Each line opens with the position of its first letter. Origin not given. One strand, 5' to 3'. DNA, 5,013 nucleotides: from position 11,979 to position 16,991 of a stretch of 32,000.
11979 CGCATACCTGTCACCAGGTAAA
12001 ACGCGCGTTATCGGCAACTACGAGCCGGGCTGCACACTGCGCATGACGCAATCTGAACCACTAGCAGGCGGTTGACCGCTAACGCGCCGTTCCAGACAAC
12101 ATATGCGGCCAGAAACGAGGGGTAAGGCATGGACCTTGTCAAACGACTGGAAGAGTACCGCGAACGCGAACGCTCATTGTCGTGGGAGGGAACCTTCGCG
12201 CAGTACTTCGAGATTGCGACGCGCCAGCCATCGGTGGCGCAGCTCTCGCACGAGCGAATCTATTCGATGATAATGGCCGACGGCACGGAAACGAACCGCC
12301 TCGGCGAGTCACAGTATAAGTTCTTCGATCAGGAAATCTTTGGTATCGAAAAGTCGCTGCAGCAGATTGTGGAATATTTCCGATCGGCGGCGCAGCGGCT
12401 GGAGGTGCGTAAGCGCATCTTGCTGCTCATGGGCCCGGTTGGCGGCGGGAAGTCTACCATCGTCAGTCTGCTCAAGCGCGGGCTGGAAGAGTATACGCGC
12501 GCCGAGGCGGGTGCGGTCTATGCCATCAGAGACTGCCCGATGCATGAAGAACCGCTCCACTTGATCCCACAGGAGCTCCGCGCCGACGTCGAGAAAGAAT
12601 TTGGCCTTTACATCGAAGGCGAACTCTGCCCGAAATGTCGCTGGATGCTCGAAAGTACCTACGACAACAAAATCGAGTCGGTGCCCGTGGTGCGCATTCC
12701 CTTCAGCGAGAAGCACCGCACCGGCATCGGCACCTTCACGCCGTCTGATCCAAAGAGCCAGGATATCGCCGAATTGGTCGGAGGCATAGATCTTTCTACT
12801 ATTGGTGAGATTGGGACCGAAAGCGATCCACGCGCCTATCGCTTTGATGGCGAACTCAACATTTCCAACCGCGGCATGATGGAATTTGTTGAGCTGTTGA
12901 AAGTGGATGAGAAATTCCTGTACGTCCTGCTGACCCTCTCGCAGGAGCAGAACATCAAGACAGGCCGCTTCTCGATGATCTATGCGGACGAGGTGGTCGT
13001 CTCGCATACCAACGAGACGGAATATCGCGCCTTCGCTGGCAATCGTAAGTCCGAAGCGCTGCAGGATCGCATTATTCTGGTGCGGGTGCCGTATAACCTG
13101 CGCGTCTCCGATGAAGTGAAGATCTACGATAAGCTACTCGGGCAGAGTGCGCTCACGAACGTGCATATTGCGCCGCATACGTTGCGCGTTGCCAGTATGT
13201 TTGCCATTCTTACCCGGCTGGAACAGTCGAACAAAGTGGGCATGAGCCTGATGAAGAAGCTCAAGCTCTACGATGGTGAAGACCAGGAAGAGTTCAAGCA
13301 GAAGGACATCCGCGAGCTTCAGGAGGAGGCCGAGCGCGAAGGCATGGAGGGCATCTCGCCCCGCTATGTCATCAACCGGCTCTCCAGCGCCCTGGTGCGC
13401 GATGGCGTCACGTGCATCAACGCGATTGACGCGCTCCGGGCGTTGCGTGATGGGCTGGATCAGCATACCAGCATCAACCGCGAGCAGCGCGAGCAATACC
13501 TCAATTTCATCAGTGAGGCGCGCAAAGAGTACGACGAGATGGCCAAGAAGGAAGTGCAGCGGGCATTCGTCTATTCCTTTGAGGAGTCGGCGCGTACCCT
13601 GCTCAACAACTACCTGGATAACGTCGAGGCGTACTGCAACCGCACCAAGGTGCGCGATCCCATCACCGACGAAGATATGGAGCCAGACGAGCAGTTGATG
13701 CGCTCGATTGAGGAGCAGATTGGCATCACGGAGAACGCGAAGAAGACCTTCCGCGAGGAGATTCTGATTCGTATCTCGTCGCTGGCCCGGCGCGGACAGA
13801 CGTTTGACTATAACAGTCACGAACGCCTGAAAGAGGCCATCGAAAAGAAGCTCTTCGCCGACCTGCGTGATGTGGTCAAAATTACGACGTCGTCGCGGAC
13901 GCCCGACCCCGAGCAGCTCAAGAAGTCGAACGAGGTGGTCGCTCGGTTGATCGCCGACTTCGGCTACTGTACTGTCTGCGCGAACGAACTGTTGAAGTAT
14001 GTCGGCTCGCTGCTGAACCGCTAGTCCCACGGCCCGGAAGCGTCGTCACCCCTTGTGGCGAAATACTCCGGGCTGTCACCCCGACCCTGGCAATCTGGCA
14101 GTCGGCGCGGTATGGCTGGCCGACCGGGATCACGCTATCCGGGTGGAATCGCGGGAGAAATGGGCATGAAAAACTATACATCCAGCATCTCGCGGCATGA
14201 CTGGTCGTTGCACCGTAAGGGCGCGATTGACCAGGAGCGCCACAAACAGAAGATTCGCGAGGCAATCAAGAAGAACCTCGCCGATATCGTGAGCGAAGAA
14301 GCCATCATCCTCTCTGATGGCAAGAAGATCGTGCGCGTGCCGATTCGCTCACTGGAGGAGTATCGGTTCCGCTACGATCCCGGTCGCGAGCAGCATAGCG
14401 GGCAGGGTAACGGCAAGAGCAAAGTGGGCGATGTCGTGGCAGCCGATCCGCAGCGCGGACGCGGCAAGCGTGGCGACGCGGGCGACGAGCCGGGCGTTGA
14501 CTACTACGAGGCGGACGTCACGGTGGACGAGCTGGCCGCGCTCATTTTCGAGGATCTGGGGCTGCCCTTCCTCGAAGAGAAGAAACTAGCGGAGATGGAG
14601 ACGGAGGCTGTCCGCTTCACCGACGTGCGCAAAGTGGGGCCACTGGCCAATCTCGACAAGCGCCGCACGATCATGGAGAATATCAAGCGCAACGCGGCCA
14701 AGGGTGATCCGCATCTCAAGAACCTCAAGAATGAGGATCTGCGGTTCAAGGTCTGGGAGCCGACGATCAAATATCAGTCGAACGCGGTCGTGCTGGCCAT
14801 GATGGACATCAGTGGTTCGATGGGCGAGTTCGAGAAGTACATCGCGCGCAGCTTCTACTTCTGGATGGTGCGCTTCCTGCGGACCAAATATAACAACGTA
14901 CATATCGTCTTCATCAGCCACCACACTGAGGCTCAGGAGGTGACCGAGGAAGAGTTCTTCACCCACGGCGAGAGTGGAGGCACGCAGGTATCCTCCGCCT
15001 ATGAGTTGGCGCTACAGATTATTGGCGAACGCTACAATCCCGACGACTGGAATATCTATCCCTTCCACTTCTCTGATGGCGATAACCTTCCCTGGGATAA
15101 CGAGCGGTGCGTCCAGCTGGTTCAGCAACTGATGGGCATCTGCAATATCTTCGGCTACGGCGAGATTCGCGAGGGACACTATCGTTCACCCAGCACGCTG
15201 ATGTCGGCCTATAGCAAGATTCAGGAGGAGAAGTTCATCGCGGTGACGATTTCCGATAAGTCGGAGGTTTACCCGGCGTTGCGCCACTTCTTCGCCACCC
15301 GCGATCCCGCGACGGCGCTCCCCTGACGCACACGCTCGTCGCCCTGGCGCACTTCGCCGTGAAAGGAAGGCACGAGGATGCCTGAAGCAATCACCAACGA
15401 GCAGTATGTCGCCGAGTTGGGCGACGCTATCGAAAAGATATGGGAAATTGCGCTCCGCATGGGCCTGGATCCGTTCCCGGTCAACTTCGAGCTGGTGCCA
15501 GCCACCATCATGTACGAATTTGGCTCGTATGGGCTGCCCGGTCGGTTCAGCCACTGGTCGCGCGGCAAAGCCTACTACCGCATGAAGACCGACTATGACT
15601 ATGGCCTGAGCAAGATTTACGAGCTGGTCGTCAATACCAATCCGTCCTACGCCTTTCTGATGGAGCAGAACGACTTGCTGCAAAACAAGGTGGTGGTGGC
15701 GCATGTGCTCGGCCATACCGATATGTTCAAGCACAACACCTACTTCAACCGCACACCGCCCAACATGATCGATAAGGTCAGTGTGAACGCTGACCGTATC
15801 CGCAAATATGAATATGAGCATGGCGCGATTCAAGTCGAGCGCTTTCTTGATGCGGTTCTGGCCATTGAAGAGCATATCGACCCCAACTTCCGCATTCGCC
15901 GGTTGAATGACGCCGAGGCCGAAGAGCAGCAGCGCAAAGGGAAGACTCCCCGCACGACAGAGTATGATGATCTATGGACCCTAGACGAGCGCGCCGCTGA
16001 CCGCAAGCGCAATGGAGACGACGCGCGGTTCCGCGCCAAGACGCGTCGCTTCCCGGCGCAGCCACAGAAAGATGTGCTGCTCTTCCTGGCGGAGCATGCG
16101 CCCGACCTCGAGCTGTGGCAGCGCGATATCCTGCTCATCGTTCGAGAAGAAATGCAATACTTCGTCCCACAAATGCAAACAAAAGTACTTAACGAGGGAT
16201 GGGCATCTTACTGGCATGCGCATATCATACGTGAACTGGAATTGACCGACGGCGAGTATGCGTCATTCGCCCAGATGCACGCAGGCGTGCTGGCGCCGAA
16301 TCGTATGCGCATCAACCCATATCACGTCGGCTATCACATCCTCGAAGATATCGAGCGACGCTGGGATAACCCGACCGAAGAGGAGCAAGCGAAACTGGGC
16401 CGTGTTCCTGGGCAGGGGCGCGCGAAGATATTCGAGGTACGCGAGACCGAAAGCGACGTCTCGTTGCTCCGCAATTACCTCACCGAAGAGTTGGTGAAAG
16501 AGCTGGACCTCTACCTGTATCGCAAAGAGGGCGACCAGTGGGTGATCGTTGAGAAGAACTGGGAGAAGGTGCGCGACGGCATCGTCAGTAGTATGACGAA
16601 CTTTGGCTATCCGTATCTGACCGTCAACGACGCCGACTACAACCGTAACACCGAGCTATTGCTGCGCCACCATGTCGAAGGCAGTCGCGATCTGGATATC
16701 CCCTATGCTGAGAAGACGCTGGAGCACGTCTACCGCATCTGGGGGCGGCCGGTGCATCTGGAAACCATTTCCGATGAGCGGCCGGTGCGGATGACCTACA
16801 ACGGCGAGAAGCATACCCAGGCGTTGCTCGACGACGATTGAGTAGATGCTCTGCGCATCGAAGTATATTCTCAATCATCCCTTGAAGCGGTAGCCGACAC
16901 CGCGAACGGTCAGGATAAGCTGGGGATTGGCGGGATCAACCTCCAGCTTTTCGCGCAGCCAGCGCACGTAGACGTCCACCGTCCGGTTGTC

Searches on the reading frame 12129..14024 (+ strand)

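Call 36: search_protein_families(library=pfam, proteins=[window:12129-14024:+], max_evalue=0.0001)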
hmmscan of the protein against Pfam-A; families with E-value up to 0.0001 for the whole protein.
window:12129-14024:+ (631 aa): 2 families
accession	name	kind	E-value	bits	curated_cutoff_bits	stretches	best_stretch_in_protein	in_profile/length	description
PF08298.17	AAA_PrkA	-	5.7e-127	424.1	25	1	22-370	2-357/358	PrkA AAA domain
PF06798.17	PrkA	-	4.3e-98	328.5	25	1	375-624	1-255/255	PrkA serine protein kinase C-terminal domain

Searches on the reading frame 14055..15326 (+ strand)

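Call 36: search_protein_families(library=pfam, proteins=[window:14055-15326:+], max_evalue=0.0001)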
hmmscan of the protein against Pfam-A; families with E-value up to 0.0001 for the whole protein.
window:14055-15326:+ (423 aa): 1 family
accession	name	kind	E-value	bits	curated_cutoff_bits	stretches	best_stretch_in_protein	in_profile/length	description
PF04285.18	DUF444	-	1.7e-111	373.7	27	2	226-415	227-417/418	Protein of unknown function (DUF444)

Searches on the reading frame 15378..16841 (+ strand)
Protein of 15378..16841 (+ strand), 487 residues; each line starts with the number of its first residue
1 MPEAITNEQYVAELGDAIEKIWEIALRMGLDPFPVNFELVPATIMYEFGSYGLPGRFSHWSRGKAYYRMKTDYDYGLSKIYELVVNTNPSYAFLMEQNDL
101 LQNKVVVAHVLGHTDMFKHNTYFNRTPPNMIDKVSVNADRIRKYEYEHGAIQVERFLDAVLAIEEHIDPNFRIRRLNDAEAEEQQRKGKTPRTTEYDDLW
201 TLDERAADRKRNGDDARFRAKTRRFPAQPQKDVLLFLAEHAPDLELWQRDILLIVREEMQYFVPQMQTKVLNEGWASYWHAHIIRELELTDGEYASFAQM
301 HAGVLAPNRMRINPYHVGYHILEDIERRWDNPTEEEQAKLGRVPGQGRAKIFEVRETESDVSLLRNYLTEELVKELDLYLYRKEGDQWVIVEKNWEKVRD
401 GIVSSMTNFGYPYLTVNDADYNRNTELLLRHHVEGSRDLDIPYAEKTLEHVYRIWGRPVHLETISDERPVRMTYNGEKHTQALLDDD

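Call 36: search_protein_families(library=pfam, proteins=[window:15378-16841:+], max_evalue=0.0001)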
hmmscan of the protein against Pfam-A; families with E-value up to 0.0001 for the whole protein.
window:15378-16841:+ (487 aa): 2 families
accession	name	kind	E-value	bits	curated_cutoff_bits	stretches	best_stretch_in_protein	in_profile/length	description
PF04293.20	SpoVR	-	3.2e-144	481.1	27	1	11-410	4-406/407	SpoVR like protein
PF24755.2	SpoVR_C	-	7.3e-13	48.8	27.6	1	412-465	1-54/55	SpoVR-like C-terminal domain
